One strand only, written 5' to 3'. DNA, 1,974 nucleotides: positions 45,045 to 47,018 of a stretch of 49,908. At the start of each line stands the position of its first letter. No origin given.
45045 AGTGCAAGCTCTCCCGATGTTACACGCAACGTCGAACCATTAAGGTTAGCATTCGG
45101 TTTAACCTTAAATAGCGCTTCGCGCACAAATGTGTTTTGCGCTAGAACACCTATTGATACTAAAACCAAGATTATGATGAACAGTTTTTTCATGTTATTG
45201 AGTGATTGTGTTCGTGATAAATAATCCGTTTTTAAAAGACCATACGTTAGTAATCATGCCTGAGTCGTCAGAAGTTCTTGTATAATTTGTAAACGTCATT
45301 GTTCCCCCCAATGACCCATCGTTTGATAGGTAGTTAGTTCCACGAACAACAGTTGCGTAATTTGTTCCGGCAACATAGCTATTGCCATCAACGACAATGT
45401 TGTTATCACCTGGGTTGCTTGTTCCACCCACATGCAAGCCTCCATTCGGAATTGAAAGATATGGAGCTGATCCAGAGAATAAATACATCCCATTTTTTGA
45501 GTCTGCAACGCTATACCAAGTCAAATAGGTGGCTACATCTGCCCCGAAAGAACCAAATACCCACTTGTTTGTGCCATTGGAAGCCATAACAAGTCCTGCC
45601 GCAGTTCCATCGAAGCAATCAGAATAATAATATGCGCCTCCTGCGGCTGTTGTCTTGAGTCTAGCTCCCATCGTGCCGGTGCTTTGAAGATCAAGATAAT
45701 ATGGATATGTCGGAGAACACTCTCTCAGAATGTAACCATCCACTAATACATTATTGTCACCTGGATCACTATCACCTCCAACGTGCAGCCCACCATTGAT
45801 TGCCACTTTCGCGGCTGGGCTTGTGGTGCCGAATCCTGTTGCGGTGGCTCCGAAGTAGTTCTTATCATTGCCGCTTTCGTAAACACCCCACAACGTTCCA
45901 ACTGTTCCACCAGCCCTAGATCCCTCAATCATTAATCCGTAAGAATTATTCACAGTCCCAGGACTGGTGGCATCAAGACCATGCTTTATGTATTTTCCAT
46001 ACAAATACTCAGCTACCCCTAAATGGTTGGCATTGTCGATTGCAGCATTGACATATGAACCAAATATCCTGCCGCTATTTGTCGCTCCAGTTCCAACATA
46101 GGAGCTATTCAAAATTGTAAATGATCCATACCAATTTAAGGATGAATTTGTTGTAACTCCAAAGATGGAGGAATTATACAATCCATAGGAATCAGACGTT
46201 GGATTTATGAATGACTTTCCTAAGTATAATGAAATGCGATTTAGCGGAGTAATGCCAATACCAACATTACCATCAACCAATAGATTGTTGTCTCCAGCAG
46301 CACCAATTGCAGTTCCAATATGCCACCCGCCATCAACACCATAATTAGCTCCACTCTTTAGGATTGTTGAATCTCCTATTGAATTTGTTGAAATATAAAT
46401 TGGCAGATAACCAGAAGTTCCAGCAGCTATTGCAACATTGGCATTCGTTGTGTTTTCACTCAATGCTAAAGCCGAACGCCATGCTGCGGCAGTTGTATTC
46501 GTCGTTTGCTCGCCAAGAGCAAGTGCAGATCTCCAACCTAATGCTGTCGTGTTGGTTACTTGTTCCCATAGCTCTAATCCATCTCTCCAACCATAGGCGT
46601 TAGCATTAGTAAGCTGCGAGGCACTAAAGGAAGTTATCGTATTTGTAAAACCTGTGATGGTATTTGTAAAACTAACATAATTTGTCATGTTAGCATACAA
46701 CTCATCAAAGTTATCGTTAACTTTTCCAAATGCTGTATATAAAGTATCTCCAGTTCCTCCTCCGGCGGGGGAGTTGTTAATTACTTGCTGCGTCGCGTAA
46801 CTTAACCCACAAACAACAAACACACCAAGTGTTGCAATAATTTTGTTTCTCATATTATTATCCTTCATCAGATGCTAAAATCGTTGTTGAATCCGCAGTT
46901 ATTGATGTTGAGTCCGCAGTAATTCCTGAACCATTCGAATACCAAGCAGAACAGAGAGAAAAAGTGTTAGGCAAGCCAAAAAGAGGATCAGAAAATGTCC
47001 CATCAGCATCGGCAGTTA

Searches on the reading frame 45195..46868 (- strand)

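Call 19: search_protein_families(library=phrogs, proteins=[window:45195-46868:-], max_evalue=0.001)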
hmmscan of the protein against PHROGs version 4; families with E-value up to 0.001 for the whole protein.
window:45195-46868:- (557 aa): 0 families

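Call 51: search_protein_families(library=phrogs, proteins=[window:45195-46868:-], max_evalue=1)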
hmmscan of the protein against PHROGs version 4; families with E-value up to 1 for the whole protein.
window:45195-46868:- (557 aa): 2 families
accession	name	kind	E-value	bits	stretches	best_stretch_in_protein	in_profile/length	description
phrog_32026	-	unknown function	0.0021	18.8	1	61-100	1-39/45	-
phrog_22707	-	unknown function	0.56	11.2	0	472-509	24-61/139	-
